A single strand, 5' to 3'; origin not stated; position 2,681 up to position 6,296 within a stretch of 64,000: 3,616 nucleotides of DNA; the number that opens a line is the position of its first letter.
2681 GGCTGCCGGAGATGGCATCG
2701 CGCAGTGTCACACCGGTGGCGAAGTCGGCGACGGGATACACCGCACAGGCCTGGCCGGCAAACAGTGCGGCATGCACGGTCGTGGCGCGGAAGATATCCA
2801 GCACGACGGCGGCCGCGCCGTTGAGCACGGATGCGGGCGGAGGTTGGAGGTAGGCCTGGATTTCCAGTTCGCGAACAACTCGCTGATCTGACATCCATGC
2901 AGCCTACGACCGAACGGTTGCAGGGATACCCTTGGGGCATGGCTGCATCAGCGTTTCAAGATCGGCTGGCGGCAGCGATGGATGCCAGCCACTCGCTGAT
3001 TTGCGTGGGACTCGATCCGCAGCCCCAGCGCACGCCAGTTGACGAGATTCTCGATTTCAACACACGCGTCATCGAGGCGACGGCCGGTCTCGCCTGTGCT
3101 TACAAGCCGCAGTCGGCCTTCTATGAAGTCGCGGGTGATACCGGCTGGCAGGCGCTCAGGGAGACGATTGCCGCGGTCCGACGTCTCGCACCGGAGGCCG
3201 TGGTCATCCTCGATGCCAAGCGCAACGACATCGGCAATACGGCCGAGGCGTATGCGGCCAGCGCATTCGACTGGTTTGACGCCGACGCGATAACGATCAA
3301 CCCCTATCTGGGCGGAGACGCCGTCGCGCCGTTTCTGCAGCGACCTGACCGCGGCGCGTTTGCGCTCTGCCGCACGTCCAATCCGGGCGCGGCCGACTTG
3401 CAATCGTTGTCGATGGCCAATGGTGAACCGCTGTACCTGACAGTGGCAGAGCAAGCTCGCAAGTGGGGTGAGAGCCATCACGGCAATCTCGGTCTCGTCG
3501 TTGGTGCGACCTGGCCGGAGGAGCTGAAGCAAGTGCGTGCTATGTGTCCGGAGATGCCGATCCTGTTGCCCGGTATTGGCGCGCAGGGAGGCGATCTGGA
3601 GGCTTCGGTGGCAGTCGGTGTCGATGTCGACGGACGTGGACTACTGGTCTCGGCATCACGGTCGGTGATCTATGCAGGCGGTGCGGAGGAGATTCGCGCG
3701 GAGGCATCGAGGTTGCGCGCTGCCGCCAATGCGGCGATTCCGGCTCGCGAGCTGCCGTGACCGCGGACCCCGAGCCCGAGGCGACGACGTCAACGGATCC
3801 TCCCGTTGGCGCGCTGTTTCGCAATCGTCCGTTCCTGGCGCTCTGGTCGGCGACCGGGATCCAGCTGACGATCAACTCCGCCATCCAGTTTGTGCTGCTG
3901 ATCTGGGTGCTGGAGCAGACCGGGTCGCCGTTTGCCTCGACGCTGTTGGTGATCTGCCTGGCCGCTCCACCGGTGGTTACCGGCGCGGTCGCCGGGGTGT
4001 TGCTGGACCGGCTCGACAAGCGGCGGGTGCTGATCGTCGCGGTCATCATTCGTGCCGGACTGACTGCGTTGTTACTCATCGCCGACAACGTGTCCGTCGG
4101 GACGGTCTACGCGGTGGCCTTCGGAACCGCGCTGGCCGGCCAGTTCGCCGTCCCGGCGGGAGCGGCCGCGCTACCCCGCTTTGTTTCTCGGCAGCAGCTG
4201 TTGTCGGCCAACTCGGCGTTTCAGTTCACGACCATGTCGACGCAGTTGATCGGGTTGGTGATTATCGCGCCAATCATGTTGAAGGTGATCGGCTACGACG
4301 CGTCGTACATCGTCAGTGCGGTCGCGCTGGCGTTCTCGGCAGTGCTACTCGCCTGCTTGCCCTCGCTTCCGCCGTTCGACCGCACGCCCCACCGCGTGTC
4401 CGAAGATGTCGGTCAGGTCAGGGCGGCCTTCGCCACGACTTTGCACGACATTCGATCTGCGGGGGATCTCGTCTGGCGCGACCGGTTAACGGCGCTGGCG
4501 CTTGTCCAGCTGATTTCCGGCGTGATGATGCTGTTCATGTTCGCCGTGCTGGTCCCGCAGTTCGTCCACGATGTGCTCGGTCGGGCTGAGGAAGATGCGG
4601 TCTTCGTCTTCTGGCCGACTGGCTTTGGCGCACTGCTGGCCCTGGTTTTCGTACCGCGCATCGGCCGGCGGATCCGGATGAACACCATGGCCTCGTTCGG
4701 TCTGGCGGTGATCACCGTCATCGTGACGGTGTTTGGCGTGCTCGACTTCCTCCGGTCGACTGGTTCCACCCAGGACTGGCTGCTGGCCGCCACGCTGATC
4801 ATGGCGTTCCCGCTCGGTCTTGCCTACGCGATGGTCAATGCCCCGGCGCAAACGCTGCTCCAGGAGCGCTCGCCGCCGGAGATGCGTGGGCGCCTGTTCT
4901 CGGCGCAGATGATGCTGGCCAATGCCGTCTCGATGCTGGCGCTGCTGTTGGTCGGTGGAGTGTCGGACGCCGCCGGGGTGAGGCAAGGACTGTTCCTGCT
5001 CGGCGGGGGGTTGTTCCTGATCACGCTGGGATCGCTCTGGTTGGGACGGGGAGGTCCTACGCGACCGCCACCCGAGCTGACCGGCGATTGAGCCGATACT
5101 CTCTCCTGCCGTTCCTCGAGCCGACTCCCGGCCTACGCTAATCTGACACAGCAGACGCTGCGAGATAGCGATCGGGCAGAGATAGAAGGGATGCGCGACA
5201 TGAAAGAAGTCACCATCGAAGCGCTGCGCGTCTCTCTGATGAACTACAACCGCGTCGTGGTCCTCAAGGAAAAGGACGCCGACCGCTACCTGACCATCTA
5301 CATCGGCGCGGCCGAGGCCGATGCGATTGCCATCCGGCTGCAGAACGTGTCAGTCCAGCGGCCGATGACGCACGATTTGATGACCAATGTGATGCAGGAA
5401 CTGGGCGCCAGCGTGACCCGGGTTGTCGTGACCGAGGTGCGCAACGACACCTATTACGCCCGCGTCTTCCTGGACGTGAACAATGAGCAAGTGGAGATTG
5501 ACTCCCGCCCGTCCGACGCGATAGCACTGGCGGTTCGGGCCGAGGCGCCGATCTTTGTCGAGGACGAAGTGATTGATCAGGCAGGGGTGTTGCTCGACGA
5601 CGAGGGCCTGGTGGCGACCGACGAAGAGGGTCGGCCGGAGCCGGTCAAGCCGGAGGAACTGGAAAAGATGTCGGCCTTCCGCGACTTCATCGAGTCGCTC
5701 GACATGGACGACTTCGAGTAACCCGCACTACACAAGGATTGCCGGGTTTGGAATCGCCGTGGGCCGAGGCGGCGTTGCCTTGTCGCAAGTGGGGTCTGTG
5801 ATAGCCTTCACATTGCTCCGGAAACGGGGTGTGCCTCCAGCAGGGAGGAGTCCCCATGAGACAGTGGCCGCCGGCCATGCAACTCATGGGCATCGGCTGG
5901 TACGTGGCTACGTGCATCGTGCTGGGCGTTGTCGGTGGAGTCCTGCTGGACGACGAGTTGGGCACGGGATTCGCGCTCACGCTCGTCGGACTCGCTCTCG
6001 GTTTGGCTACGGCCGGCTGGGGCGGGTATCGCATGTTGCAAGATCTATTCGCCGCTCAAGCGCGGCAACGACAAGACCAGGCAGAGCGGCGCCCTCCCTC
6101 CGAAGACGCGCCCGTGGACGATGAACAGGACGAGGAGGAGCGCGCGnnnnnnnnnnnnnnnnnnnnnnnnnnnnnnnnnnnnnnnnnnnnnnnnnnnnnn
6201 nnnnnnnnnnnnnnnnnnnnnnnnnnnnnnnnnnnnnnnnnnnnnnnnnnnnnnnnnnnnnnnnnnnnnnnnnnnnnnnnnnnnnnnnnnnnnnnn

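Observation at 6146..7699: ATP synthase subunit a nearly doubled in size by a ~230-aa acidic insertion, plus His-rich C-terminal tail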

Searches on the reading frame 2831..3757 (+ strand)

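Call 66: search_protein_families(library=pfam, proteins=[window:2831-3757:+], max_evalue=0.00001)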
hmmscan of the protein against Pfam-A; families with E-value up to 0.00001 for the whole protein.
window:2831-3757:+ (309 aa): 1 family
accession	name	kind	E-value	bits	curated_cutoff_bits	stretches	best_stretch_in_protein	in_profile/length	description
PF00215.30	OMPdecase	-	1.9e-27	97.1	27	1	56-285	2-214/221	Orotidine 5'-phosphate decarboxylase / HUMPS family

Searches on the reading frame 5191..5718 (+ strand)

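Call 3: search_protein_families(library=pfam, proteins=[window:5191-5718:+], max_evalue=0.1)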
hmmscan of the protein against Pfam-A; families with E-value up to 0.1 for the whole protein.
window:5191-5718:+ (176 aa): 3 families
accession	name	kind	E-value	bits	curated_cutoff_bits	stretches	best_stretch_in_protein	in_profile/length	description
PF02577.19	BFN_dom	-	2.2e-41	140.6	27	1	23-133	1-109/112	Bifunctional nuclease domain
PF04723.20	GRDA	-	0.0037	17.5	22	1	13-87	46-118/147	Glycine reductase complex selenoprotein A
PF07913.16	DUF1678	-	0.055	13.7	25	1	28-129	54-155/196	Protein of unknown function (DUF1678)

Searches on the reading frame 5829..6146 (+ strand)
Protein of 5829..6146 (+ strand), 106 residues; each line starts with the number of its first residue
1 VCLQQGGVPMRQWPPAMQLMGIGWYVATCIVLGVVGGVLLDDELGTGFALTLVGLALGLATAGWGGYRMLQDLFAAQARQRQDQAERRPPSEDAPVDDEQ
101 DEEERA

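Call 3: search_protein_families(library=pfam, proteins=[window:5829-6146:+], max_evalue=0.1)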
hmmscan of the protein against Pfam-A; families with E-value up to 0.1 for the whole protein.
window:5829-6146:+ (106 aa): 2 families
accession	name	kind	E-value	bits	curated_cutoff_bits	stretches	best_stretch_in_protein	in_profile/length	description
PF09527.15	ATPase_gene1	-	9.2e-10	38.9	26.6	1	18-69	3-54/54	Putative F0F1-ATPase subunit Ca2+/Mg2+ transporter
PF02656.20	DUF202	-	0.07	14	23.4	0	25-71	13-64/68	Domain of unknown function (DUF202)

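Call 65: search_protein_families(library=ncbifam, proteins=[window:5829-6146:+], max_evalue=0.001)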
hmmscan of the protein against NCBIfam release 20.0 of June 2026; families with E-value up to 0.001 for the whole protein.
window:5829-6146:+ (106 aa): 0 families
